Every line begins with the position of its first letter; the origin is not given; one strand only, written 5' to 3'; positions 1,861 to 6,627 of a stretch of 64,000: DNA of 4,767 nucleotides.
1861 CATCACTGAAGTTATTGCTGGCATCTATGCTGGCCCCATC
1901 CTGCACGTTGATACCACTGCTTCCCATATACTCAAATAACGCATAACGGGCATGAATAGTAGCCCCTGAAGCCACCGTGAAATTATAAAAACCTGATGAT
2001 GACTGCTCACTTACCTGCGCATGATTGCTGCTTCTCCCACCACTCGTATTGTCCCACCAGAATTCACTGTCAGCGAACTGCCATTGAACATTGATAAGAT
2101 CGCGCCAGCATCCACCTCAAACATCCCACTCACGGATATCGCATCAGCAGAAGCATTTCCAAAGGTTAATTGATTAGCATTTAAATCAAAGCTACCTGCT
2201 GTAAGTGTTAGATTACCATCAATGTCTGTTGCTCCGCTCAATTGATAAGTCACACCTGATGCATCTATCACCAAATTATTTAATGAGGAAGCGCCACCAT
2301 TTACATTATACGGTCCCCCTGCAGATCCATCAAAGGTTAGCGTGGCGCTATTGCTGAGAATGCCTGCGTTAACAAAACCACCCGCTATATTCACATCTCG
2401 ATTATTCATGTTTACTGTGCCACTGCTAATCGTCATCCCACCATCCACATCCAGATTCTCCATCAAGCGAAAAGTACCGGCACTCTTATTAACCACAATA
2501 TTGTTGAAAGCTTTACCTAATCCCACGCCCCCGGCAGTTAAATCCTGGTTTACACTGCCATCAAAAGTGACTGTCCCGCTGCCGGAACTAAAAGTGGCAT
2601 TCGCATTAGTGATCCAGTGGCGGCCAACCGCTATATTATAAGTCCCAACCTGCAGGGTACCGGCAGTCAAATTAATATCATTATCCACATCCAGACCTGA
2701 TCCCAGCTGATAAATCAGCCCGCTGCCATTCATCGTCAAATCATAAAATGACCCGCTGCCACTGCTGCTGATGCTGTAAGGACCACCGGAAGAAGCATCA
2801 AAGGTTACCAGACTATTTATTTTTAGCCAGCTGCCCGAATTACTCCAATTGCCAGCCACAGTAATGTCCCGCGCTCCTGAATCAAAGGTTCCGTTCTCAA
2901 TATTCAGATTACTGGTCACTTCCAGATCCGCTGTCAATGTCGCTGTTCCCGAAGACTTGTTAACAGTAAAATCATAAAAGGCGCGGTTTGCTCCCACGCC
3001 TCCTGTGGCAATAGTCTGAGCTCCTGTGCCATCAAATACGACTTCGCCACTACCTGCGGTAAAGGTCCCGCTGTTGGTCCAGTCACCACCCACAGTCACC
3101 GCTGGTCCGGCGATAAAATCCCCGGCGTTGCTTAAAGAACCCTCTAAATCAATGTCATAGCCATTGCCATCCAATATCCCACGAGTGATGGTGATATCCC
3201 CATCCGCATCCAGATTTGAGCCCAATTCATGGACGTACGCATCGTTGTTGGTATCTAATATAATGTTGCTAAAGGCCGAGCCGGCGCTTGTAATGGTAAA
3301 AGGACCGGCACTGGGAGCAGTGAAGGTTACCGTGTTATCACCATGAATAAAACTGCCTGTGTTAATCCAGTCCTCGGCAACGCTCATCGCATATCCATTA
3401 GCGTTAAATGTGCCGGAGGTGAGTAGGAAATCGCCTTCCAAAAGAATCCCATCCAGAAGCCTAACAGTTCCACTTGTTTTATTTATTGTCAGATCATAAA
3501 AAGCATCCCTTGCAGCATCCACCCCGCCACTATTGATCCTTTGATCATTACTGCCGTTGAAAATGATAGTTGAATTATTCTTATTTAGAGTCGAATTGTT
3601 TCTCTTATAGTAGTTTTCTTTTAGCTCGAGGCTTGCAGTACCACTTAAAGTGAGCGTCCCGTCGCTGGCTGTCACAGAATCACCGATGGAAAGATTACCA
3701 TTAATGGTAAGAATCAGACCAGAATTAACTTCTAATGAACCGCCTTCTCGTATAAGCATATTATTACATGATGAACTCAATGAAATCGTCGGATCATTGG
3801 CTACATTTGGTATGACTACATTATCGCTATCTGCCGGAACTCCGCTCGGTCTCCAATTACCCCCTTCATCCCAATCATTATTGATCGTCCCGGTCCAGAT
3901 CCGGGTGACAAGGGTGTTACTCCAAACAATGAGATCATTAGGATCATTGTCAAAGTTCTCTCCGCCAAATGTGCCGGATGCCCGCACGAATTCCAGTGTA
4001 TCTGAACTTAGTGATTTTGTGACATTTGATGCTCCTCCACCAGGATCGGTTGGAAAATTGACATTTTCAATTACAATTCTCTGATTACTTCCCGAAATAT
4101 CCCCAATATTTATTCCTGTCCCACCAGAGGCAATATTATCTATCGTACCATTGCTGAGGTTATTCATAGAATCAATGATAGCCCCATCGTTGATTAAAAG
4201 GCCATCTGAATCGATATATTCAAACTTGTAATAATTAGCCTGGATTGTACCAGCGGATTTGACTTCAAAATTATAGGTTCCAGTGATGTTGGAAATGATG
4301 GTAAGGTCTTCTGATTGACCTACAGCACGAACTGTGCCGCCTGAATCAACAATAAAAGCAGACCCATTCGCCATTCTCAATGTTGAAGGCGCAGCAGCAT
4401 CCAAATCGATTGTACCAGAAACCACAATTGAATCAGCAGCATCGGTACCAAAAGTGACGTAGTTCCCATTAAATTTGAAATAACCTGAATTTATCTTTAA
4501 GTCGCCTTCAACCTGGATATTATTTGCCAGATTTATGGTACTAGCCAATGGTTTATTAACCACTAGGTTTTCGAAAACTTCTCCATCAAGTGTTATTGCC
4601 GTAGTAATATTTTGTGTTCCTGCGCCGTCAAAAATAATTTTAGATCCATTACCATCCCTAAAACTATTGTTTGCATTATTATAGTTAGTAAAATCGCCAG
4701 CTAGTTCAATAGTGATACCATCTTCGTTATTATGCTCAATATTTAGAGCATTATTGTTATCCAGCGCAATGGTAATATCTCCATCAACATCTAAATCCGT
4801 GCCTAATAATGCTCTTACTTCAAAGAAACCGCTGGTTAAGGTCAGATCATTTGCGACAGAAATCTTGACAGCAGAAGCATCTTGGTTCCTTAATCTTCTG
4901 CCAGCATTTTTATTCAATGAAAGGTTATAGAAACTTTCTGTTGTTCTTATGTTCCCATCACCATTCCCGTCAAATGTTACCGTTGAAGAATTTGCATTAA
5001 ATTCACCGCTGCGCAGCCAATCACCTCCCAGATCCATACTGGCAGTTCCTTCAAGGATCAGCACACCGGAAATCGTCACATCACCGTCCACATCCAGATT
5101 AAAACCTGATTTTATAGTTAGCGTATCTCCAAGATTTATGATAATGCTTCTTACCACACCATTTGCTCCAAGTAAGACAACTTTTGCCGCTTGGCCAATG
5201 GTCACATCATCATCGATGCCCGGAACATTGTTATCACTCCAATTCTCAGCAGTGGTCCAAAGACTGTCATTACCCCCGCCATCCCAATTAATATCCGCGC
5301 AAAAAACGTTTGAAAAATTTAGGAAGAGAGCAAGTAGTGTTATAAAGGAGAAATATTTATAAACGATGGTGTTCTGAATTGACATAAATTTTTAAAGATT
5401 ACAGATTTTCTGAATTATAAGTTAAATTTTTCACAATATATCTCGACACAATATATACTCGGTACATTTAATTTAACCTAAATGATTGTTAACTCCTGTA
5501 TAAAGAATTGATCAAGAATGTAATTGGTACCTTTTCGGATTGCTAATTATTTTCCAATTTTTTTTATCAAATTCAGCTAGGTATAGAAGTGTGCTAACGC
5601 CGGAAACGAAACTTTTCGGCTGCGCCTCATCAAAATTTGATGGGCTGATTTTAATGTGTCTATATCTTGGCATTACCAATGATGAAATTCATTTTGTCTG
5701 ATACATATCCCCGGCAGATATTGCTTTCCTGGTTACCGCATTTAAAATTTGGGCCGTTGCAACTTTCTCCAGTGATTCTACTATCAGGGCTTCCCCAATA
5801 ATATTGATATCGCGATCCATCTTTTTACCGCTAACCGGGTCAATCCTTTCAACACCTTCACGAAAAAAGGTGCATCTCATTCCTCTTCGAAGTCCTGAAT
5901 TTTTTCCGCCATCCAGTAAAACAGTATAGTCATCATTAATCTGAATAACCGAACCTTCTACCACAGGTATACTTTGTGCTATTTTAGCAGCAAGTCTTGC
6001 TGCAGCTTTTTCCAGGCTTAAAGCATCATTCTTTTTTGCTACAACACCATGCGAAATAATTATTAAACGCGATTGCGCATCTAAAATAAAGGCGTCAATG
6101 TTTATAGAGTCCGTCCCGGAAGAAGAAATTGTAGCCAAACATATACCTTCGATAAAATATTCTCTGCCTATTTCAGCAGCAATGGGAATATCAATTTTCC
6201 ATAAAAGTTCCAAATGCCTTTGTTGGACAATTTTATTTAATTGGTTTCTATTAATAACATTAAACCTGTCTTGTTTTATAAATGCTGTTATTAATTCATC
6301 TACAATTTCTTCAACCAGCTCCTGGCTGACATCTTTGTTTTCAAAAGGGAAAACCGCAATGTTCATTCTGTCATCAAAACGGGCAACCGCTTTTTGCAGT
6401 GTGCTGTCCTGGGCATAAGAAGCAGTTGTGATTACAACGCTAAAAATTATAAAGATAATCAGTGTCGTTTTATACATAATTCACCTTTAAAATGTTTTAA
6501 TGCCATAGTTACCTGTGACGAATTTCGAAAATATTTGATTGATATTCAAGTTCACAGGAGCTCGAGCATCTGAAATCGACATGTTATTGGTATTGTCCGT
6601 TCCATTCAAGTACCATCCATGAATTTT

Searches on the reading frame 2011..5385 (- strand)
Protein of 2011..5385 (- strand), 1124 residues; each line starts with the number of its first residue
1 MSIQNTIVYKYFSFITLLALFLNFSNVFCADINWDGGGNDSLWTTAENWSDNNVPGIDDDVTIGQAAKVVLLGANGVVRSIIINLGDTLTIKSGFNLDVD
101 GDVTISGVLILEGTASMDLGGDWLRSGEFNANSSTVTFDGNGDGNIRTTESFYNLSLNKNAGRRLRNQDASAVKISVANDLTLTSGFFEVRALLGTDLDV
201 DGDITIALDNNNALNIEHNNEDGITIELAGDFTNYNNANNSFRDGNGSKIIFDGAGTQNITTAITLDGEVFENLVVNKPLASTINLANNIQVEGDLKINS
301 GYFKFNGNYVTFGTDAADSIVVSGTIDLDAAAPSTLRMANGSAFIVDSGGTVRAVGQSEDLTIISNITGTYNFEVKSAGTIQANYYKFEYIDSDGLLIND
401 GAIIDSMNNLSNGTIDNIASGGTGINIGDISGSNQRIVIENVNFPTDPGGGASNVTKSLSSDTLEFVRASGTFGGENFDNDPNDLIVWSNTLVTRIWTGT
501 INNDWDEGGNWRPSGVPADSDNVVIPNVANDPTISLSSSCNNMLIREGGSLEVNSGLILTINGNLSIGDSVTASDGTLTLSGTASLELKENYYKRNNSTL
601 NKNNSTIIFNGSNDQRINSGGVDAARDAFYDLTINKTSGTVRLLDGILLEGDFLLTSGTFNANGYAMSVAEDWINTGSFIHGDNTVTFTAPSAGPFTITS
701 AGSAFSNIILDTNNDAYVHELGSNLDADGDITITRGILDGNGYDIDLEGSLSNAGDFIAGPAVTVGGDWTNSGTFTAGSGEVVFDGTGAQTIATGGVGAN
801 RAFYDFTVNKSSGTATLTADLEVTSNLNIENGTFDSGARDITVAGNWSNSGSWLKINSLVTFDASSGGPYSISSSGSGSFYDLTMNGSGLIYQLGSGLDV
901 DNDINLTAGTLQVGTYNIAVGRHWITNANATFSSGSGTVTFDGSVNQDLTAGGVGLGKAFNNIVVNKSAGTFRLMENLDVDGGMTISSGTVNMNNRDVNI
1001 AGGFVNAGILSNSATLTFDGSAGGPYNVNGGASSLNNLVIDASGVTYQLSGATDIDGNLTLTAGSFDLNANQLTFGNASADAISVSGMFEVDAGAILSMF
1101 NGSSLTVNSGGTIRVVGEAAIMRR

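Call 42: search_protein_families(library=pfam, proteins=[window:2011-5385:-], max_evalue=0.001)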
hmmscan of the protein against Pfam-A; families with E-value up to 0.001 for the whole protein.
window:2011-5385:- (1124 aa): 1 family
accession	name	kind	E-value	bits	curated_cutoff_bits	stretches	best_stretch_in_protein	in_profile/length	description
PF10162.14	G8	-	0.00091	19.6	22.9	0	48-100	1-54/124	G8 domain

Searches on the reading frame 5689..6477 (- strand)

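Call 9: search_protein_families(library=pfam, proteins=[window:5689-6477:-], max_evalue=0.01)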
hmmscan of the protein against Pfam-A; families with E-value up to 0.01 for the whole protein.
window:5689-6477:- (262 aa): 1 family
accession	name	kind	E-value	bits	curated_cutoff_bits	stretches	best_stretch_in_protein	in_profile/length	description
PF03783.19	CsgG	-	0.0079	16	20.8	0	30-91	13-73/210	Curli production assembly/transport component CsgG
